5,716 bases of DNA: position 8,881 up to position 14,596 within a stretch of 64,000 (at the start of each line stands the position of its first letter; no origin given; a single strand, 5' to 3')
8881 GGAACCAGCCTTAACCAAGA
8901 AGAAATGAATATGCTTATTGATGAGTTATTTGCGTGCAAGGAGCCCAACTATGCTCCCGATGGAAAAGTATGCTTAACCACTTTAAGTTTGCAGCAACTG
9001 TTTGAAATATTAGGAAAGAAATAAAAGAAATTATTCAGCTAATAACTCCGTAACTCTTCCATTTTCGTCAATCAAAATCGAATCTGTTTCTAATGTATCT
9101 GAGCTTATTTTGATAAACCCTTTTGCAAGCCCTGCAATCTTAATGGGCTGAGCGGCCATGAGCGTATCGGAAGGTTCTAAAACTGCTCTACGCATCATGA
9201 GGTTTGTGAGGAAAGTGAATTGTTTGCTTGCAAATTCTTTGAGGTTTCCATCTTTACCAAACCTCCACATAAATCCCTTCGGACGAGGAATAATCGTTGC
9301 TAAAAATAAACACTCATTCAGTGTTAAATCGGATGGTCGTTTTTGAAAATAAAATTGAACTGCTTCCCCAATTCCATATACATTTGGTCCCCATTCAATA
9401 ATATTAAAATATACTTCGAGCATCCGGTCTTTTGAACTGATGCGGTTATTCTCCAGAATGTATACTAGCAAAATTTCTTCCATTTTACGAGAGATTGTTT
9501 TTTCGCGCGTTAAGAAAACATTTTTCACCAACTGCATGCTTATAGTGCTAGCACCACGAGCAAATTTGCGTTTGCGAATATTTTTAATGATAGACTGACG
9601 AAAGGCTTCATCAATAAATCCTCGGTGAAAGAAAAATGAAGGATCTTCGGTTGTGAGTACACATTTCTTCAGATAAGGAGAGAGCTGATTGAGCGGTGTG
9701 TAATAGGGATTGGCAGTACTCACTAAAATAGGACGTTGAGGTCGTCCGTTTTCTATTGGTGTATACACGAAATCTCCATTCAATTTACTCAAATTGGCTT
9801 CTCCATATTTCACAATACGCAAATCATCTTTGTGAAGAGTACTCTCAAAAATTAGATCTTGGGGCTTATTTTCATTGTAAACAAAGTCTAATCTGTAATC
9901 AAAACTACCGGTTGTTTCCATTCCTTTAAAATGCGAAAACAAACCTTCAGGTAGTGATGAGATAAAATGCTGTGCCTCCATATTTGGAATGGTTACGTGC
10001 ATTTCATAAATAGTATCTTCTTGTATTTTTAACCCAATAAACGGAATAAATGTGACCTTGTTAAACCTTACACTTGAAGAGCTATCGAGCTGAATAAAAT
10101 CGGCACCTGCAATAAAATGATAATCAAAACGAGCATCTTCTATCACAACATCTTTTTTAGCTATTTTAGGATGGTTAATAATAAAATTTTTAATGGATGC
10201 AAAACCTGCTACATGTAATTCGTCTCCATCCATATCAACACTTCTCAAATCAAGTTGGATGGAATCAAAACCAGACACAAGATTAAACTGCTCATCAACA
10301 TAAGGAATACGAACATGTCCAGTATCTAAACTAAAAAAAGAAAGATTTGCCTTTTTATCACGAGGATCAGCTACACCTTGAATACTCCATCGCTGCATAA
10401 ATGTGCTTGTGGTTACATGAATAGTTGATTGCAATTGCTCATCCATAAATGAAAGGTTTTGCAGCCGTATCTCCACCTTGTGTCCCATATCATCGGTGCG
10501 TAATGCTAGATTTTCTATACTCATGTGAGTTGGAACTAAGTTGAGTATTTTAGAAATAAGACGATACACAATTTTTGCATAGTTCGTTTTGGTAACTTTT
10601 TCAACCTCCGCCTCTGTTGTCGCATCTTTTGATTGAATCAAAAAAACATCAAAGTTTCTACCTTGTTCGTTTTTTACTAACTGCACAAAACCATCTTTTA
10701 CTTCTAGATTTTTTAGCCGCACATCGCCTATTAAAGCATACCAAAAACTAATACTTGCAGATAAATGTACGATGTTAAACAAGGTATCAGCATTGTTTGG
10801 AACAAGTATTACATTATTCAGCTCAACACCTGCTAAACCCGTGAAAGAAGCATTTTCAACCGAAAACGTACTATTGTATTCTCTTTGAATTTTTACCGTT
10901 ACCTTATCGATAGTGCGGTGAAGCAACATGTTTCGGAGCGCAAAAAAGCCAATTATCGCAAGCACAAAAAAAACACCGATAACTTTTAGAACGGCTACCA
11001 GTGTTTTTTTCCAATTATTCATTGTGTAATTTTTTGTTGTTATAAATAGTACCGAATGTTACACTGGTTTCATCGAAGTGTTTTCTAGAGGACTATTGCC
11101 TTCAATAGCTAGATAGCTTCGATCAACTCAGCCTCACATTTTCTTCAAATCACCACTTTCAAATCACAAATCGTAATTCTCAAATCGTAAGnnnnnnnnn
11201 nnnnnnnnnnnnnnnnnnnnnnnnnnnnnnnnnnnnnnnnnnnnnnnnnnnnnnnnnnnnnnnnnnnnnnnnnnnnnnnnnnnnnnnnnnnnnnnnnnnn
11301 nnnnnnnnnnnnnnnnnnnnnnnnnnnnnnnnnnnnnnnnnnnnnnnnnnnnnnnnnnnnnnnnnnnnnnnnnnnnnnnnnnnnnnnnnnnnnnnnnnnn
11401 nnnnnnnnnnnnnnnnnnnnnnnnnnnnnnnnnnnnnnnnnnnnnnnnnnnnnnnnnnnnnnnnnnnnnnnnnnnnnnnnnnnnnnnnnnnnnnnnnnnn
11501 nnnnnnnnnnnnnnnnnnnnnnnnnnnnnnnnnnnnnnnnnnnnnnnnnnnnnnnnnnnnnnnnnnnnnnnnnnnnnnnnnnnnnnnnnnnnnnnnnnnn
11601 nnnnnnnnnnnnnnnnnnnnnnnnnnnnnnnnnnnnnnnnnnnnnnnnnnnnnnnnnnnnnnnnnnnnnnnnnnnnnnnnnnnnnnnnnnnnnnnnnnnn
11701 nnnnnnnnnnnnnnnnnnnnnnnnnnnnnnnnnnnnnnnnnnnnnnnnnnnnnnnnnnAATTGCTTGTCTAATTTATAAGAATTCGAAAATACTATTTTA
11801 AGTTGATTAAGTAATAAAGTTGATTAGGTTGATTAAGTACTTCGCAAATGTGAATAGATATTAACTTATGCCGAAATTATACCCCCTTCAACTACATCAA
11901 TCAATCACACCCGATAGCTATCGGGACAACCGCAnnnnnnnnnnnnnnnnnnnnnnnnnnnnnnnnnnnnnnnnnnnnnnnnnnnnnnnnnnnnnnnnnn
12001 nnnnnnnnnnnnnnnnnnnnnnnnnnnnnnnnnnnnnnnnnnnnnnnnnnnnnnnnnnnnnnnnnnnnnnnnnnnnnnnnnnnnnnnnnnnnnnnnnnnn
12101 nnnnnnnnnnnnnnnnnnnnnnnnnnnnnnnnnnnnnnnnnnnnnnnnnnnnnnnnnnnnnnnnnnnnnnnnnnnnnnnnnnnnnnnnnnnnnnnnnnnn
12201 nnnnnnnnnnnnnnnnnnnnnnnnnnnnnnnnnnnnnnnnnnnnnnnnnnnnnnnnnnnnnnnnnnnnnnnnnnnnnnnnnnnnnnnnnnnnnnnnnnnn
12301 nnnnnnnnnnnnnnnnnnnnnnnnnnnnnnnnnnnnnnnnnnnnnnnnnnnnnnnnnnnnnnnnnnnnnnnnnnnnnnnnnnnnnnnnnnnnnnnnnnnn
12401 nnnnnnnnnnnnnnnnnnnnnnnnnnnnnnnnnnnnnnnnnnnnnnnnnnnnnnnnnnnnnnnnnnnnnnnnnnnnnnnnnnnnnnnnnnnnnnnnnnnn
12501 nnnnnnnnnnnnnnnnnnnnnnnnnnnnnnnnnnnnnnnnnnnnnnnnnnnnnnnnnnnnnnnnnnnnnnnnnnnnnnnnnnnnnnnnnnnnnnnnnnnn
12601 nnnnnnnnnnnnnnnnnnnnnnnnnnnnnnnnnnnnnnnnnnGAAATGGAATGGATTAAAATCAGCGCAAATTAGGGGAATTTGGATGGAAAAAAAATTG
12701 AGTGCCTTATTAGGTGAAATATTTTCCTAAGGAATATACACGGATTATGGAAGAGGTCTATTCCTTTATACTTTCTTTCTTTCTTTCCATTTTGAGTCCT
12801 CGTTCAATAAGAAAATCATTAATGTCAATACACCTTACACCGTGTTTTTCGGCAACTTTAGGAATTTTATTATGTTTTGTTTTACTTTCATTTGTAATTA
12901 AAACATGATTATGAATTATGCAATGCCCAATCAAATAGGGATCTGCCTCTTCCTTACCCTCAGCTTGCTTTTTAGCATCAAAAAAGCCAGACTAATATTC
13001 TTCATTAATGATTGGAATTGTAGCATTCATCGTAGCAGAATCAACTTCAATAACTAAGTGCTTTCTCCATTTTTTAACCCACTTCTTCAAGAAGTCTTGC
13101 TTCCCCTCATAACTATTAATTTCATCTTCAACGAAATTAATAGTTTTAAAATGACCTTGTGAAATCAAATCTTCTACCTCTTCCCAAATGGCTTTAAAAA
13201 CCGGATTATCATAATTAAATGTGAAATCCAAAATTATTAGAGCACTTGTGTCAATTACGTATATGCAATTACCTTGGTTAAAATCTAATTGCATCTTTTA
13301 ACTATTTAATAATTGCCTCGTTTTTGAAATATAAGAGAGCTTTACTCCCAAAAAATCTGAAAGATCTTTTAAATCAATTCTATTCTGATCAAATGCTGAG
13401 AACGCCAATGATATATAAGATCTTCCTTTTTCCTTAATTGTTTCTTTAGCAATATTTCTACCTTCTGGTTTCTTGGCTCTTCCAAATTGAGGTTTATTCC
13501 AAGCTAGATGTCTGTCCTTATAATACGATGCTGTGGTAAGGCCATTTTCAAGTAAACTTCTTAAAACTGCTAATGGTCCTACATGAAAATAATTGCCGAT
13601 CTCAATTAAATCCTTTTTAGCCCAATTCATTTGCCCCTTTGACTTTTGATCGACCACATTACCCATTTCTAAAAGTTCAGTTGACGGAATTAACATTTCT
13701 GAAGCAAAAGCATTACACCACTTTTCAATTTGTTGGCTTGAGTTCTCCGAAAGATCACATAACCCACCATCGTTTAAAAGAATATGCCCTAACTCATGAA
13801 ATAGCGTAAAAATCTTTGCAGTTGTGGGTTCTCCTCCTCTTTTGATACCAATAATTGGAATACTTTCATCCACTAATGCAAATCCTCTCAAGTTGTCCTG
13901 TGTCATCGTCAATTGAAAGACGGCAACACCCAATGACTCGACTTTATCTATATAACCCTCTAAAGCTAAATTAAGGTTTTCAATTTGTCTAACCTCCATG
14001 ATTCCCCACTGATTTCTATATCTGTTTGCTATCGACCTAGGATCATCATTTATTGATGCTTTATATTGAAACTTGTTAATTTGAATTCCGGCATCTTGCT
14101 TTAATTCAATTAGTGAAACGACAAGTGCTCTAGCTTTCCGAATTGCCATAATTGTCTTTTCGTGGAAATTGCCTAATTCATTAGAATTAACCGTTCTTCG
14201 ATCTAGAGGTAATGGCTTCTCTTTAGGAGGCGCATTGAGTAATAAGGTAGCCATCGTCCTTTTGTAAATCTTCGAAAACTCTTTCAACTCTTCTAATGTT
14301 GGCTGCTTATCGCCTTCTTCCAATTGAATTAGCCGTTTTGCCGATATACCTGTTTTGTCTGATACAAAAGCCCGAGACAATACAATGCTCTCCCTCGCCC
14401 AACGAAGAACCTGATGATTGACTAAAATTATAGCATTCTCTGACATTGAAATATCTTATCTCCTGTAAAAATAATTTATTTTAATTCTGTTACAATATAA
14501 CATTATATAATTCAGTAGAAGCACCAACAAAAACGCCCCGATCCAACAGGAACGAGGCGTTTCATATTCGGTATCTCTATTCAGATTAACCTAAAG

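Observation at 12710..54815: Pattern: toxin-like or effector genes carry single inactivating lesions while partner or regulator genes are intact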

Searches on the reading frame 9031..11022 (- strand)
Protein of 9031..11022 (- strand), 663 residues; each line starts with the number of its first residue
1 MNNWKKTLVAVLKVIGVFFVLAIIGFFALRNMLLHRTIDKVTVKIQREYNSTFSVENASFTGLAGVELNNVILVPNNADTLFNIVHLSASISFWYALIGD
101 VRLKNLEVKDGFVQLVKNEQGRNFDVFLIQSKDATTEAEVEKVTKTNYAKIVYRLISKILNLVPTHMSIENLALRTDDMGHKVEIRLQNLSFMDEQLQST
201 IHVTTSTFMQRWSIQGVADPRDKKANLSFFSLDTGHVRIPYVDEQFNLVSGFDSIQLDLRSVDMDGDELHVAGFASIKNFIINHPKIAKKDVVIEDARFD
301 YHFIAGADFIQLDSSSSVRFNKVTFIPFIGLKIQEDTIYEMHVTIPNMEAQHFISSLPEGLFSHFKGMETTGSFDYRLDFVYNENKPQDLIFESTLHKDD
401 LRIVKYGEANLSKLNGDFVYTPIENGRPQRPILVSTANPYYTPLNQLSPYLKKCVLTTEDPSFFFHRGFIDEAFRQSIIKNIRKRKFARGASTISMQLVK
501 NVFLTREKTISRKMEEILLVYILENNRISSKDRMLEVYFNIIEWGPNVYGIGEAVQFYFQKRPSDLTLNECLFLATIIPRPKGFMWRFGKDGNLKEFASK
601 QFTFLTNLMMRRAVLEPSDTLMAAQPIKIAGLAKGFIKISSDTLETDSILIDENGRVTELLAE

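Call 11: search_protein_families(library=pfam, max_evalue=0.0001, proteins=[window:9031-11022:-])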
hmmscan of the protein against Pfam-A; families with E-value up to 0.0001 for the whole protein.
window:9031-11022:- (663 aa): 2 families
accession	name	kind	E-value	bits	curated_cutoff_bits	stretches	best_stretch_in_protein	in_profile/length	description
PF00912.28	Transgly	-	7.3e-43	146.5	27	1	437-585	12-158/178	Transglycosylase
PF05359.17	DUF748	-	1.2e-06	27.4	50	1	3-286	13-281/1037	Domain of Unknown Function (DUF748)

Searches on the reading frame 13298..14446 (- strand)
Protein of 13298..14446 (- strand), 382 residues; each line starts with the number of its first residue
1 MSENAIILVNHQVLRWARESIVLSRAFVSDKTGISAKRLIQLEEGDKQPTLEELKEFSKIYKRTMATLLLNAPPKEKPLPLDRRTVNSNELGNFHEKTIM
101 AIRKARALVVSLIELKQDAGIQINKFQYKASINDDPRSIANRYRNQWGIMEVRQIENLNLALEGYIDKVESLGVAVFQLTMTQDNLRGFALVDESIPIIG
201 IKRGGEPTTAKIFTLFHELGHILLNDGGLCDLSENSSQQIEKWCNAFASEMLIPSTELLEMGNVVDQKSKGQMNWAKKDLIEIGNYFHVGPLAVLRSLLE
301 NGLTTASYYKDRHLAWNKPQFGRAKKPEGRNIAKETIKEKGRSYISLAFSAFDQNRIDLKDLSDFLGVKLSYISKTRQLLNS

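Call 7: search_protein_families(library=pfam, max_evalue=0.01, proteins=[window:13298-14446:-])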
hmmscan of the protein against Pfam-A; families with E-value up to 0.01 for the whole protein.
window:13298-14446:- (382 aa): 3 families
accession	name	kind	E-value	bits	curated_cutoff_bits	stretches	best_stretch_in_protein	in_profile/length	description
PF06114.19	Peptidase_M78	-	8.7e-15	55.1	22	1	170-294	2-118/123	IrrE N-terminal-like domain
PF01381.28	HTH_3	-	8.5e-08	32.6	23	1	14-66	1-53/55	Helix-turn-helix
PF13413.12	HTH_25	-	0.00058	20.1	24.6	1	14-46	2-34/62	Helix-turn-helix domain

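Call 16: find_encoding_contigs(protein=window:13298-14446:-, flank=4000, max_places=10)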
Protein window:13298-14446:- (382 aa): 20 contigs read that carry it; 10 places shown.
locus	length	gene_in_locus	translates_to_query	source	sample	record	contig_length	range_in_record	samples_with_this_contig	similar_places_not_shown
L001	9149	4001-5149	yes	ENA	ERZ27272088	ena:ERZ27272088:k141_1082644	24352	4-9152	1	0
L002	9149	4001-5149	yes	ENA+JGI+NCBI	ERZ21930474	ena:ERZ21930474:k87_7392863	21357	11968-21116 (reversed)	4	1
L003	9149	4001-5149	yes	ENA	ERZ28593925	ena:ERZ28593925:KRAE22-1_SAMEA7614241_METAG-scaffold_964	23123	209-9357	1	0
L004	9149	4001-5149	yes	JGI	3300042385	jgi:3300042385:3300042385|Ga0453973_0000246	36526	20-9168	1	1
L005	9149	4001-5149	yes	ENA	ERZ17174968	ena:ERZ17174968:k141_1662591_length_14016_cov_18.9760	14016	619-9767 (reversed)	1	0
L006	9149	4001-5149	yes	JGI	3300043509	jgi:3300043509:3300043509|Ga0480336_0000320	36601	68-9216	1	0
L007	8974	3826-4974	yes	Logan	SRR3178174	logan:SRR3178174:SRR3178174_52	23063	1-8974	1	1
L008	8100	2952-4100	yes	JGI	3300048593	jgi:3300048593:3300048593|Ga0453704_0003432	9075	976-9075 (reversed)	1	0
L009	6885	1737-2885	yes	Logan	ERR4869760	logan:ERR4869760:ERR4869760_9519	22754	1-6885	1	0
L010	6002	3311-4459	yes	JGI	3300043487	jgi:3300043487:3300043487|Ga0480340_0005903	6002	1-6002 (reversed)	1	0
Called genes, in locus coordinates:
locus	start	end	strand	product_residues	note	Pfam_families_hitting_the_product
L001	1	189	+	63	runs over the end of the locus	?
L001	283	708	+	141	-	-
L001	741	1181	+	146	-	PF07648:Kazal_2 (weak)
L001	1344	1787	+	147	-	PF00572:Ribosomal_L13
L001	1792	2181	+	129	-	PF00380:Ribosomal_S9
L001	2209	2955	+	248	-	PF00318:Ribosomal_S2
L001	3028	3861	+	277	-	PF00889:EF_TS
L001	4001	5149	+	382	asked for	PF01381:HTH_3 (faint), PF06114:Peptidase_M78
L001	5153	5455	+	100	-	PF14367:DUF4411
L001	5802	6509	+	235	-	PF00696:AA_kinase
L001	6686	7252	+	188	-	PF01765:RRF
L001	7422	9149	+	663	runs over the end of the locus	PF05359:DUF748 (weak), PF00912:Transgly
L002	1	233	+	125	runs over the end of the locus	PF18962:Por_Secre_tail (weak)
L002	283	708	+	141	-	-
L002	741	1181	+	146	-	PF07648:Kazal_2 (weak)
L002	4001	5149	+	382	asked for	PF01381:HTH_3 (faint), PF06114:Peptidase_M78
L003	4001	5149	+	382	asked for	PF01381:HTH_3 (faint), PF06114:Peptidase_M78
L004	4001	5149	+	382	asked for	PF01381:HTH_3 (faint), PF06114:Peptidase_M78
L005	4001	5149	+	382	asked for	PF01381:HTH_3 (faint), PF06114:Peptidase_M78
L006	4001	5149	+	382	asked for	PF01381:HTH_3 (faint), PF06114:Peptidase_M78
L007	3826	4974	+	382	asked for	PF01381:HTH_3 (faint), PF06114:Peptidase_M78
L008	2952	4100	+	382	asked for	PF01381:HTH_3 (faint), PF06114:Peptidase_M78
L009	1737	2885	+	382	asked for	PF01381:HTH_3 (faint), PF06114:Peptidase_M78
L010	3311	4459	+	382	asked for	PF01381:HTH_3 (faint), PF06114:Peptidase_M78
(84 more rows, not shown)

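Call 28: search_protein_families(library=ncbifam, max_evalue=0.001, proteins=[window:13298-14446:-])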
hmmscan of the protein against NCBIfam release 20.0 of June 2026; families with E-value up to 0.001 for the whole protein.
window:13298-14446:- (382 aa): 3 families
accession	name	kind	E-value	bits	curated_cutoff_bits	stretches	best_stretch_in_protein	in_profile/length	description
NF052239.1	antitox_spr1629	equivalog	4.6e-13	49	335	1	17-271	10-269/377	spr1629 family repressor/antitoxin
NF007238.0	PRK09672.1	equivalog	0.00046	19.5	274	0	213-256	167-208/309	phage exclusion protein Lit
NF041951.1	phage_RstR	subfamily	0.0008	19.6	80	0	15-76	8-69/108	RstR family transcriptional repressor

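Call 29: search_protein_families(library=padloc, max_evalue=0.001, proteins=[window:13298-14446:-])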
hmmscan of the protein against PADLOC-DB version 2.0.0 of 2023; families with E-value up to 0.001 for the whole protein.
window:13298-14446:- (382 aa): 18 families
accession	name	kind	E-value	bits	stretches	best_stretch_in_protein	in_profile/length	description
PDLC03949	RmrA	-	3.2e-20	70.3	1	9-330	2-293/363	-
PDLC03954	RmrA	-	1.4e-16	58.4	1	9-259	10-258/380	-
PDLC03952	RmrA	-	2.1e-13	47.9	1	12-258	25-269/395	-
PDLC03945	RmrA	-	3.9e-13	47.3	1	15-272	8-270/394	-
PDLC03944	RmrA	-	1.5e-12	45.2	1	10-258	7-248/384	-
PDLC03946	RmrA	-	3.7e-12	43.6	1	10-261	3-237/357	-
PDLC03943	RmrA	-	9.5e-12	42.7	1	13-373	6-339/370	-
PDLC03947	RmrA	-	5.5e-11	39.9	1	12-256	14-255/383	-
PDLC03948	RmrA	-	2.5e-10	37.8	1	13-258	12-256/397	-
PDLC04141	capP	-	4.2e-10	37.5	1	184-259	41-119/242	capP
PDLC03951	RmrA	-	5.4e-09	33.5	1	12-257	11-251/400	-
PDLC02926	HTH_VI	-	1.5e-08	32.7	1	11-75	3-67/92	-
PDLC03950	RmrA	-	2.3e-07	28.1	1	130-321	124-298/369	-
PDLC03955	RmrA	-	6.9e-07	26.8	1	17-260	28-258/371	-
PDLC03953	RmrA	-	9.3e-07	26.4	1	14-257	10-248/373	-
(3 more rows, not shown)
